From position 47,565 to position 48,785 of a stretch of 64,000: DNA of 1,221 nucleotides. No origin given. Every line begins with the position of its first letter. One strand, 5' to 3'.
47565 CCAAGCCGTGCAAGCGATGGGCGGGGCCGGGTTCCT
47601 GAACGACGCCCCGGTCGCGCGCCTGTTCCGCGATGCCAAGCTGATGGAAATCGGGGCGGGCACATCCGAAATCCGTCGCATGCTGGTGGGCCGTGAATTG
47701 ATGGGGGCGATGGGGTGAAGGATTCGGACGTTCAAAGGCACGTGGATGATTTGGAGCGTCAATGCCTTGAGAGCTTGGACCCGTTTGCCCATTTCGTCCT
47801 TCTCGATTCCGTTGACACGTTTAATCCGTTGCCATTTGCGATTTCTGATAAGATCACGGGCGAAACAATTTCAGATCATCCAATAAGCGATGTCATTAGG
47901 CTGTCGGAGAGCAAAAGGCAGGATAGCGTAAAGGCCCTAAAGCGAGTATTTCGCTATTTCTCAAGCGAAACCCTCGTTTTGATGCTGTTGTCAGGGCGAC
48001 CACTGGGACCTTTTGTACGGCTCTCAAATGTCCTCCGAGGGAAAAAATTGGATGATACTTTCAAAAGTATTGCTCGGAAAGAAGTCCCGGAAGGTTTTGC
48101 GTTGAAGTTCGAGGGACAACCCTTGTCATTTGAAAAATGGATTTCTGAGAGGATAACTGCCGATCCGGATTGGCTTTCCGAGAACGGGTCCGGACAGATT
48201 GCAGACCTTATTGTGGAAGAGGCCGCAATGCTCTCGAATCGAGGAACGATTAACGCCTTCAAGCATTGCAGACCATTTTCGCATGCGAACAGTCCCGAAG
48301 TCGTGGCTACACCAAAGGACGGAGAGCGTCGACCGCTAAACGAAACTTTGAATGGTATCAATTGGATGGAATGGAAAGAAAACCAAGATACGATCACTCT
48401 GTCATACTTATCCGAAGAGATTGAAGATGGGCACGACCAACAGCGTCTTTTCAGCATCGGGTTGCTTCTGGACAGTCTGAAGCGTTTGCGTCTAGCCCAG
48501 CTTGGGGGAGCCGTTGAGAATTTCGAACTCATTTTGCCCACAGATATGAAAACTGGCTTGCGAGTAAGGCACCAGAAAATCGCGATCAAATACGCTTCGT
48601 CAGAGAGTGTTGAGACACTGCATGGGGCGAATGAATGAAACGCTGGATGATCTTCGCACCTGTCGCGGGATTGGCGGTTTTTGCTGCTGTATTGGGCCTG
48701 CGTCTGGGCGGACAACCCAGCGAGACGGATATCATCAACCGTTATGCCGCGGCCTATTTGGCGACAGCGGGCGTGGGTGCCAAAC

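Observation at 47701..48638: A ~0.92-kb low-GC orphan gene wedged into the leucine-catabolism operon, coupled to both neighbours and bracketed by an imperfect 12-nt direct repeat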

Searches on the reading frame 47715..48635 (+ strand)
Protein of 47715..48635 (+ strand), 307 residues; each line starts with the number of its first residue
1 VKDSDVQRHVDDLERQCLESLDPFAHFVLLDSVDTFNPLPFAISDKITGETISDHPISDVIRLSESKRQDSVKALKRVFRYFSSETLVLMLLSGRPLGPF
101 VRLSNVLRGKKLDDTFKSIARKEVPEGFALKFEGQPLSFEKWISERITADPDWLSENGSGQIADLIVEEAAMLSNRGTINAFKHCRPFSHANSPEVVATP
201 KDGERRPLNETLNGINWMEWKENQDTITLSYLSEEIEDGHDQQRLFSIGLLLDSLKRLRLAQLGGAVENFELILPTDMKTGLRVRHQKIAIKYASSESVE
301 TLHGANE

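Call 6: search_protein_families(library=pfam, proteins=[window:47715-48635:+], max_evalue=0.1)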
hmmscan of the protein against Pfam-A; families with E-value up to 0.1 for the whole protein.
window:47715-48635:+ (307 aa): 0 families

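Call 7: search_protein_families(library=padloc, proteins=[window:47715-48635:+], max_evalue=1)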
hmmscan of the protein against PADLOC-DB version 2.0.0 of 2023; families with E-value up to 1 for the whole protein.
window:47715-48635:+ (307 aa): 1 family
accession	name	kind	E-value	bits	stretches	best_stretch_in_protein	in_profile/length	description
PDLC02907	TPR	-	0.017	11.7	1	202-256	33-87/864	-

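Call 8: search_protein_families(library=ncbifam, proteins=[window:47715-48635:+], max_evalue=1)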
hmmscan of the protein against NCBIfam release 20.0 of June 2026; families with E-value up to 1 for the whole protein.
window:47715-48635:+ (307 aa): 0 families

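Call 9: search_protein_families(library=phrogs, proteins=[window:47715-48635:+], max_evalue=1)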
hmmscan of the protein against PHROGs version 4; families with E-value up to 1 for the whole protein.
window:47715-48635:+ (307 aa): 0 families
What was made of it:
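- Checked: It has no hit in Pfam, NCBIfam or PHROGs, and only a chance-level one in PADLOC (TPR model, E 0.017) (calls 6-9).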

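Call 10: find_homologous_proteins(query=window:47715-48635:+, max_evalue=0.01)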
Query window:47715-48635:+ (307 aa): 1 proteins with E <= 0.01 among 1901 candidates.
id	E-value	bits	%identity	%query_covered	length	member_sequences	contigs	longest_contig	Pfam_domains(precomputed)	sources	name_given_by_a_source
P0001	2.2e-200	682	100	100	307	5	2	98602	-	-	-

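Call 14: list_cluster_members(proteins=[window:47715-48635:+, window:48635-48931:+])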
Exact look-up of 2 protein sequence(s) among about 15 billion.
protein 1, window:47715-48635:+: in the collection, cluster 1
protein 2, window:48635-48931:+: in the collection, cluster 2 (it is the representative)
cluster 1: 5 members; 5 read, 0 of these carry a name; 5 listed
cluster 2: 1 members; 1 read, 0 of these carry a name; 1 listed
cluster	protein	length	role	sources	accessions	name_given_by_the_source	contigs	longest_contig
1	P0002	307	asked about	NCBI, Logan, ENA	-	-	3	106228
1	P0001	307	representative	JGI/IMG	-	-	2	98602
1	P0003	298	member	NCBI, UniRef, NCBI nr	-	-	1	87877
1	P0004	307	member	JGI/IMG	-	-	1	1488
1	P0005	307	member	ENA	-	-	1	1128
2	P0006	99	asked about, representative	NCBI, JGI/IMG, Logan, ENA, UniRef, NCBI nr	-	-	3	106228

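Call 15: find_encoding_contigs(protein=P0001, flank=10000, max_places=6)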
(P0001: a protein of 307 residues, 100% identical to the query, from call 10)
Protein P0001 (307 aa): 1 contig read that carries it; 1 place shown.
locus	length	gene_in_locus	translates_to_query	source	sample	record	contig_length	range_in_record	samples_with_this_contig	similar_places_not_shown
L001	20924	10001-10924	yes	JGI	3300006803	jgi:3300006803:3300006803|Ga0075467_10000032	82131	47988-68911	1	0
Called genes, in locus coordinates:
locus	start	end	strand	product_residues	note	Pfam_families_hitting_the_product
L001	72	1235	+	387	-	PF01546:Peptidase_M20, PF07687:M20_dimer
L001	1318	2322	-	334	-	PF04055:Radical_SAM, PF13353:Fer4_12 (weak), PF06463:Mob_synth_C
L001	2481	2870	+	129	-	-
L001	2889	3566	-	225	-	PF08713:DNA_alkylation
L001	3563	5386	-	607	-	PF13522:GATase_6, PF13537:GATase_7, PF01380:SIS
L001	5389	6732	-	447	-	PF00483:NTP_transferase, PF01128:IspD (weak), PF12804:NTP_transf_3, PF00132:Hexapep, PF25087:GMPPB_C (weak), PF00132:Hexapep (weak), PF25087:GMPPB_C, PF00132:Hexapep, +1 more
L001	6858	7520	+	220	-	PF00702:Hydrolase, PF12710:HAD, PF13419:HAD_2, PF13242:Hydrolase_like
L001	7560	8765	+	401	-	PF01041:DegT_DnrJ_EryC1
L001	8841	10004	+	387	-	PF02771:Acyl-CoA_dh_N, PF02770:Acyl-CoA_dh_M, PF00441:Acyl-CoA_dh_1, PF08028:Acyl-CoA_dh_2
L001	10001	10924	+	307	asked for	-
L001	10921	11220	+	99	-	-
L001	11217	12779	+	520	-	PF01039:Carboxyl_trans, PF03255:ACCA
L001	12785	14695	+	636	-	PF00289:Biotin_carb_N, PF02786:CPSase_L_D2, PF02222:ATP-grasp, PF07478:Dala_Dala_lig_C, PF02785:Biotin_carb_C, PF00364:Biotin_lipoyl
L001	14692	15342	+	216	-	PF02798:GST_N, PF13417:GST_N_3, PF13409:GST_N_2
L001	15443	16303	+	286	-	PF00682:HMGL-like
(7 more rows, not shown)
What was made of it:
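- Closest known: Unidentified reading frames. Same: The window itself shows a GGDEF gene and a sulfotransferase gene within nuo (call 15).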

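Call 16: find_encoding_contigs(protein=P0003, flank=10000, max_places=6)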
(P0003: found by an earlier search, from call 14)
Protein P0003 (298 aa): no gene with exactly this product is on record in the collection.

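Call 22: predict_structure(protein=window:47715-48635:+)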
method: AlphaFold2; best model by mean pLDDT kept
length: 307 residues; sequences in the alignment: 1
mean_pLDDT: 35.9   pTM: 0.28
mean pLDDT of the five models: 35.9, 33.7, 30.3, 29.2, 29.0
residues with pLDDT >= 90: 0; 70-90: 0; 50-70: 25; < 50: 282
segments of 3 or more residues with pLDDT < 50: 1-11, 13-206, 234-307
pLDDT, mean of each block of 10 residues (from residue 1): 42 46 33 29 30 29 34 41 33 28 26 30 26 28 38 35 30 30 31 38 48 54 52 47 43 44 38 40 31 30 27
secondary structure, 60 per line:
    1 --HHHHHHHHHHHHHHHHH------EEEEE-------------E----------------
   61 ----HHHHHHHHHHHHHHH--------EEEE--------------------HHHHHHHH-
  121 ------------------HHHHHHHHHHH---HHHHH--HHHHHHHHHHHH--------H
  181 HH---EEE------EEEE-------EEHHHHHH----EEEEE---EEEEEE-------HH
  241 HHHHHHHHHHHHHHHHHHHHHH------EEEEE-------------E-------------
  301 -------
elements in order: H3-19 E26-30 H65-79 E88-91 H112-119 H139-149 H153-157 H160-171 E186-188 E195-198 H208-213 E218-222 E226-231 H239-262 E269-273
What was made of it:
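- Tried and rejected: The model was useless (pLDDT 36; call 22).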

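Call 27: search_protein_representatives(protein=window:47715-48635:+)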
Query: 307 residues. Proteins with E-value up to 0.001 (for the whole library): 53; up to 1e-10: 38; up to 1e-30: 13. The best 53 are listed.
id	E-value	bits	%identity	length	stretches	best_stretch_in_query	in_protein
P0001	7.0e-201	681.9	100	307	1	1-307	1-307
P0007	1.4e-66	241.0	42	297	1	10-294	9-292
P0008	3.2e-61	223.5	40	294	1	10-281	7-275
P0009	1.0e-56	208.7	37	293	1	9-293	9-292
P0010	6.1e-54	199.6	35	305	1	4-293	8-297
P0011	6.9e-54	199.4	36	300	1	3-293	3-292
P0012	1.9e-48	181.5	38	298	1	10-275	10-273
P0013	4.7e-43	163.8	36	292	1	13-287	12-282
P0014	3.1e-40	154.6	33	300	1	10-294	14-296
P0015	1.3e-38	149.3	38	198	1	104-296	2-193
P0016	4.5e-37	144.2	27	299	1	4-290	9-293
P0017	8.1e-35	136.8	28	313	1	13-278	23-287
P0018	4.4e-32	127.8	26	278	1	21-290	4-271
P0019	2.7e-29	118.7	32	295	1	4-282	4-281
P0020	1.2e-27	113.2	31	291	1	72-293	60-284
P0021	6.5e-24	101.0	33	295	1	68-278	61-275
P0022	1.6e-21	93.1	34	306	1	65-295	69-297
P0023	3.1e-21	92.2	32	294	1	61-279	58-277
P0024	1.5e-20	90.0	31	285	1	11-281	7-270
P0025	1.6e-19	86.6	35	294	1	72-285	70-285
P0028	5.3e-18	81.6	27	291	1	12-293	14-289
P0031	1.9e-16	76.5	25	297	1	11-292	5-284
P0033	6.9e-16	74.6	26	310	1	58-294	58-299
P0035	1.0e-14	70.8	29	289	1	69-284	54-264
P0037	2.4e-14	69.6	28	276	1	76-278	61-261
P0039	7.9e-14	67.9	27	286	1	53-265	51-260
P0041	6.6e-13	64.9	34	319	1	56-224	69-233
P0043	8.6e-11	57.9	29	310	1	68-277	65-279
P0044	1.5e-10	57.1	24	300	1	12-268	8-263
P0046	3.0e-10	56.1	28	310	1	73-261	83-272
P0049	3.2e-08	49.5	26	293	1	66-283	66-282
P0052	5.2e-07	45.5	33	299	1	74-237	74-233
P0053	1.1e-06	44.5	26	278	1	10-278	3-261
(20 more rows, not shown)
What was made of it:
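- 47715..48638 (+): X (ORF307): a 307-aa member of an undescribed protein family of about 300 aa. This is the AT-rich cassette. 53 relatives (call 27).
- Checked: It has 53 detectable relatives (call 27).
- Tried and rejected: The exhaustive HMMER search was needed to find the family (call 27).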

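Call 29: find_homologous_proteins(query=A1, max_evalue=0.001)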
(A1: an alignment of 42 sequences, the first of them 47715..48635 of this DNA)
Query A1 (42 sequences) (307 aa, profile of the alignment): 2 proteins with E <= 0.001 among 8000 candidates.
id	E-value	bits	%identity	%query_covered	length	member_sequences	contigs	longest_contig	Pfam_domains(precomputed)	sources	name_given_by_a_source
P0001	9.3e-83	296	100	100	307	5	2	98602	-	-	-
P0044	8.6e-63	230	22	83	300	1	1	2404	-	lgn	-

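Call 30: search_solved_structures(query=A1, max_evalue=10, show_alignments=2)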
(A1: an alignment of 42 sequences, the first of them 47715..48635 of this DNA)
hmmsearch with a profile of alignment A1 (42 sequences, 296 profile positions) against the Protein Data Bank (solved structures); distinct sequences matched with E-value up to 10: 1.
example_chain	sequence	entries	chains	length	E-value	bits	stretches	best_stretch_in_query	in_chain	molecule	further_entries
3qz6_A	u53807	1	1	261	0.45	13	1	207-248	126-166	HpcH/HpaI aldolase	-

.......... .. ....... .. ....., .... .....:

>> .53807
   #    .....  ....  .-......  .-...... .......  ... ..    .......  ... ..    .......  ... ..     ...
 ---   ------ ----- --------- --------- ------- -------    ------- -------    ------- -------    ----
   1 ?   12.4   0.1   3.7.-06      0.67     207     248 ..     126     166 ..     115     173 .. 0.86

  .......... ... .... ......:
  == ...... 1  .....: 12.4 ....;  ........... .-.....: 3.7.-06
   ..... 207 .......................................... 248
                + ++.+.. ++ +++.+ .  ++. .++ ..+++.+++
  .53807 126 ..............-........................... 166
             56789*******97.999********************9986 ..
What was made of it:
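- Tried and rejected: The only hit was a spurious one at E 0.45 to an HpcH aldolase (call 30).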

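Call 31: search_protein_families(library=pfam, alignment_id=A1, max_evalue=1)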
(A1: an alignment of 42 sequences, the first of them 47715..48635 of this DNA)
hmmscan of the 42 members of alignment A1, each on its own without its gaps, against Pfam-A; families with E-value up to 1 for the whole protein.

A. member 1, window:47715-48635:+ (307 aa): 0 families

B. families by the number of members that match (of 42 scanned): 14 families
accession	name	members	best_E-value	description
PF02778.19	tRNA_int_endo_N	1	0.02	tRNA intron endonuclease, N-terminal domain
PF21847.1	DUF6906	1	0.038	Domain of unknown function (DUF6906)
PF03276.19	Gag_spuma_N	1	0.056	Spumavirus gag protein, N-terminal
PF22365.1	PfNDH2_hel_ins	1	0.075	PfNDH2 helical insertion domain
PF02374.21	ArsA_ATPase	1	0.11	Anion-transporting ATPase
PF04287.17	DUF446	1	0.13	tRNA pseudouridine synthase C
PF18988.5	DUF5721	1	0.17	Family of unknown function (DUF5721)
PF22321.2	Zona_CL2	1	0.17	Zonadhesin, second cohesin-like domain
PF01467.32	CTP_transf_like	1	0.18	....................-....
PF14252.11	DUF4347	1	0.19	Domain of unknown function (DUF4347)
PF24522.1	KRIT1_FRMD8_FERM_C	1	0.19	KRIT1/FRMD8, FERM domain C-lobe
PF09907.15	HigB_toxin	1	0.2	HigB_toxin, RelE-like toxic component of a toxin-antitoxin system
PF23135.2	TRI4_N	1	0.26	TRI4 N-terminal domain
PF18588.6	WcbI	1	0.27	Polysaccharide biosynthesis enzyme WcbI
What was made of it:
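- On HEPN-domain RNases: No HEPN-clan Pfam hit in 42 members at E up to 1 (call 31).
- On Leucine/isovalerate catabolic (liu) pathway proteins: No Pfam or NCBIfam hit (calls 6, 8, 31).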

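Call 33: find_encoding_contigs(protein=P0007, flank=6000, max_places=3)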
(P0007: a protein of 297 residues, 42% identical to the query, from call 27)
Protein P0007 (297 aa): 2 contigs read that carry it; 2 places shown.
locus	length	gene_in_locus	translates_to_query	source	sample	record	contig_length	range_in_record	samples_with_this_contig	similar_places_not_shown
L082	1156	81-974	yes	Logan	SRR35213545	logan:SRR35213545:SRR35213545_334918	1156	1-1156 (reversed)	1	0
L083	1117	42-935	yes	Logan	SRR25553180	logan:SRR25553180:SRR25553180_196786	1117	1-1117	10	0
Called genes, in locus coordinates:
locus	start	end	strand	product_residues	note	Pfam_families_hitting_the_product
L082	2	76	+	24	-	?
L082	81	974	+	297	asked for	-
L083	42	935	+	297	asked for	-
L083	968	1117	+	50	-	?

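Call 34: find_encoding_contigs(protein=P0008, flank=6000, max_places=3)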
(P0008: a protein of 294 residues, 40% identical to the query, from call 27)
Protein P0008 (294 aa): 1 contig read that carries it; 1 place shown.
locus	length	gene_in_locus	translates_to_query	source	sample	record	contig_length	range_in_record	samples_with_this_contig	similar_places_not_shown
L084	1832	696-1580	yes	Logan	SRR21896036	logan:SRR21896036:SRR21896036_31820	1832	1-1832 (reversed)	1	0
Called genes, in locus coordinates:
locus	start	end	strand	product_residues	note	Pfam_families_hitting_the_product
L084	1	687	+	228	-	?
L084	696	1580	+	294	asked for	-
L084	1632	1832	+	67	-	?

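Call 38: find_related_loci(query=A2, collection=metagenome_contigs, flank=8000)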
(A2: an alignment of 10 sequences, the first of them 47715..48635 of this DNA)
Query A2 (307 aa) in metagenome_contigs; peptide patterns used: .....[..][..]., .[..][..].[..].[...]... (x = any residue, [..] = any of these).
106 stretches matched a pattern; 3 encode a relative of the query (tblastn E <= 1e-3); 3 distinct loci.
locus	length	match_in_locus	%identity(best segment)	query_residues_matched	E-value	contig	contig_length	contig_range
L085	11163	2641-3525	42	1-297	1e-74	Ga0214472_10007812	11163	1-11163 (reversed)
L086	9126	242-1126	42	1-297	1e-74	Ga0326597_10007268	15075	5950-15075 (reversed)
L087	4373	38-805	39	42-296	6e-60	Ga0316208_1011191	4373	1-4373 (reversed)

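Call 39: find_related_loci(query=A2, collection=viral_contigs, flank=8000)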
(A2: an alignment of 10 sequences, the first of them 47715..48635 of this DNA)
Query A2 (307 aa) in viral_contigs; peptide patterns used: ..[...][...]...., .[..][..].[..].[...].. (x = any residue, [..] = any of these).
25 stretches matched a pattern, but none encodes a relative of the query by tblastn (E <= 1e-3).

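Call 44: predict_structure(alignment_id=A1)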
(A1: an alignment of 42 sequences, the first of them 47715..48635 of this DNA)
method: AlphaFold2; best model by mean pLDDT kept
length: 307 residues; sequences in the alignment: 42
mean_pLDDT: 94.4   pTM: 0.90
mean pLDDT of the five models: 94.4, 93.5, 93.2, 92.7, 92.7
residues with pLDDT >= 90: 279; 70-90: 21; 50-70: 5; < 50: 2
segments of 3 or more residues with pLDDT < 50: none
pLDDT, mean of each block of 10 residues (from residue 1): 92 98 98 92 95 94 93 95 98 96 97 98 98 98 97 95 97 95 87 96 96 96 96 95 97 98 92 93 94 89 60
secondary structure, 60 per line:
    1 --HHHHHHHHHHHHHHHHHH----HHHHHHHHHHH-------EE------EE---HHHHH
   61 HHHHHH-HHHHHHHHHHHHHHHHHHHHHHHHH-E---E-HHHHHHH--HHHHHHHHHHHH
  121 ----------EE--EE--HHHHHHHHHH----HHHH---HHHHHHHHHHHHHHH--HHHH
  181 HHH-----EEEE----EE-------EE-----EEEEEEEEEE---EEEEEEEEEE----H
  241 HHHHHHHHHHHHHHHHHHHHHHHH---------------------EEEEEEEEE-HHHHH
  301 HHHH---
elements in order: H3-20 H25-35 H56-66 H68-92 H100-106 H109-120 H139-148 H153-156 H160-174 H177-183 E189-192 E213-222 E226-235 H240-264 E286-294 H296-304
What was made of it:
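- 47715..48638 (+): AF2 model pLDDT 94.4, pTM 0.90 (call 44).
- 47943..47972 (+): Motif 1, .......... (residues 77-86), with invariant R80 (47952-47954) and E85 (47967-47969). Lies in long helix 68-92 of the model (call 44).
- The AF2 model built from 42 sequences has pLDDT 94.4 (call 44).
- Tried and rejected: The model built from the alignment was good (call 44).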

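Call 48: fold_search(model_id=the predicted structure, library=pdb)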
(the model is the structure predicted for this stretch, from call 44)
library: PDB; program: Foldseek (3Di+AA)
matches with E <= 10: 216; with E <= 0.001: 0
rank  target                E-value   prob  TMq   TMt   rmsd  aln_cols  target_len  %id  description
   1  5xqi_D                9.5e-01  0.03  0.10  0.12  25.1       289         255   10  Crystal structure of full-length human Rogdi (released 2017-07-12)
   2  3gmh_I                1.0e+00  0.03  0.08  0.10  19.0       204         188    8  Crystal Structure of the Mad2 Dimer (released 2010-11-17)
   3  2qux_Q                1.0e+00  0.16  0.12  0.26  12.7       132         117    8  PP7 coat protein dimer in complex with RNA hairpin (released 2007-12-18)
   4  2qux_D                1.2e+00  0.13  0.13  0.23   9.4       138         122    8  PP7 coat protein dimer in complex with RNA hairpin (released 2007-12-18)
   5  2qux_A                1.4e+00  0.20  0.14  0.25   8.3       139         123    8  PP7 coat protein dimer in complex with RNA hairpin (released 2007-12-18)
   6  6yfc_AB               1.4e+00  0.13  0.12  0.22   7.2       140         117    8  Virus-like particle of bacteriophage AVE019 (released 2020-09-02)
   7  2owy_A                1.4e+00  0.08  0.11  0.11  17.4       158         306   11  The recombination-associated protein RdgC adopts a novel toroidal architecture for DNA binding (released 2007-11-20)
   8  2qux_M                1.4e+00  0.08  0.11  0.21  12.4       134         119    9  PP7 coat protein dimer in complex with RNA hairpin (released 2007-12-18)
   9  6xzg_CP1              1.6e+00  0.04  0.13  0.06  17.5       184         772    8  Influenza C virus polymerase in complex with chicken ANP32A - Subclass 3 (released 2020-11-25)
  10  5xqi_C                1.6e+00  0.03  0.11  0.13  25.4       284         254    9  Crystal structure of full-length human Rogdi (released 2017-07-12)
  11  4u6o_B                1.8e+00  0.08  0.10  0.16  20.6        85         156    6  STRUCTURE OF THE CAP-BINDING DOMAIN OF INFLUENZA VIRUS POLYMERASE SUBUNIT PB2 (released 2015-10-07)
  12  5fmm                  1.8e+00  0.05  0.11  0.08  12.4       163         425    8  crystal structure of the mid, cap-binding, mid-link and 627 domains from avian influenza a virus polymerase PB2 subunit  (released 2016-01-13)
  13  9dd1_A                1.8e+00  0.02  0.09  0.11  17.0       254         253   11  Designed allosteric facilitated dissociation switch AS1 in complex state THE with methylated lysines (released 2025-08-20)
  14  2qux_K                1.9e+00  0.11  0.13  0.24   9.2       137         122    8  PP7 coat protein dimer in complex with RNA hairpin (released 2007-12-18)
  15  9dd0_D                1.9e+00  0.06  0.12  0.22  19.0       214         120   11  Designed allosteric facilitated dissociation switch AS1 in complex state TH with methylated lysines, crystal #2 (released 2025-08-20)
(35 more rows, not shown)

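Call 49: fold_search(model_id=the predicted structure, library=viral)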
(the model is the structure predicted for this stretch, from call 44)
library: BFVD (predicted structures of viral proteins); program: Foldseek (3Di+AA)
matches with E <= 10: 387; with E <= 0.001: 0
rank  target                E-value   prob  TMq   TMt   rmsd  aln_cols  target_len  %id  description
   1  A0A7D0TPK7            4.9e-02  0.44  0.13  0.19  12.3       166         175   11  Uncharacterized protein [Pseudomonas phage CHF17]
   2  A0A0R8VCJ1            2.4e-01  0.06  0.09  0.10  23.1       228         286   11  (no name in the UniProt tables at hand)
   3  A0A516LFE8            2.5e-01  0.08  0.11  0.06  27.5       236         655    8  (no name in the UniProt tables at hand)
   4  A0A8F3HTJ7            3.0e-01  0.07  0.13  0.10  28.1       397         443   11  Uncharacterized protein [Ranid herpesvirus 4]
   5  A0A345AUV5            3.8e-01  0.04  0.09  0.09  23.5       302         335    9  Uncharacterized protein [Acinetobacter phage vB_ApiM_fHyAci03]
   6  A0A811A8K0            4.0e-01  0.25  0.11  0.23  16.1       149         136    6  (no name in the UniProt tables at hand)
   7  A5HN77                4.2e-01  0.15  0.09  0.20  17.1       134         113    9  Hemagglutinin-neuraminidase (Fragment) [Avian paramyxovirus 1]
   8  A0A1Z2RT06            4.7e-01  0.08  0.13  0.05  20.0       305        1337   10  (no name in the UniProt tables at hand)
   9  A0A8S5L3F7            5.8e-01  0.47  0.15  0.31   7.7       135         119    9  Coat protein [ssRNA phage SRR6960799_20]
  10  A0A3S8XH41            6.1e-01  0.14  0.10  0.20  11.7       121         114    5  Matrix protein (Fragment) [Mumps virus genotype G]
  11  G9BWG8                6.1e-01  0.06  0.14  0.07  29.2       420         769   12  (no name in the UniProt tables at hand)
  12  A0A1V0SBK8            6.4e-01  0.07  0.13  0.07  23.0       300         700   12  AAA family ATPase [Catovirus CTV1]
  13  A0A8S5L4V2            6.4e-01  0.02  0.10  0.07  31.6       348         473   13  Maturation protein [ssRNA phage SRR5466338_4]
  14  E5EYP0                6.8e-01  0.07  0.12  0.12  24.3       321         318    9  (no name in the UniProt tables at hand)
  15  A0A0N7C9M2            7.1e-01  0.04  0.10  0.12  30.1       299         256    9  Uncharacterized protein [Salmonella phage 38]
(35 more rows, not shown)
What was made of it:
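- Tried and rejected: They included PP7/Qβ coat proteins, Rogdi and RdgC, and were rejected as noise (calls 48, 49).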
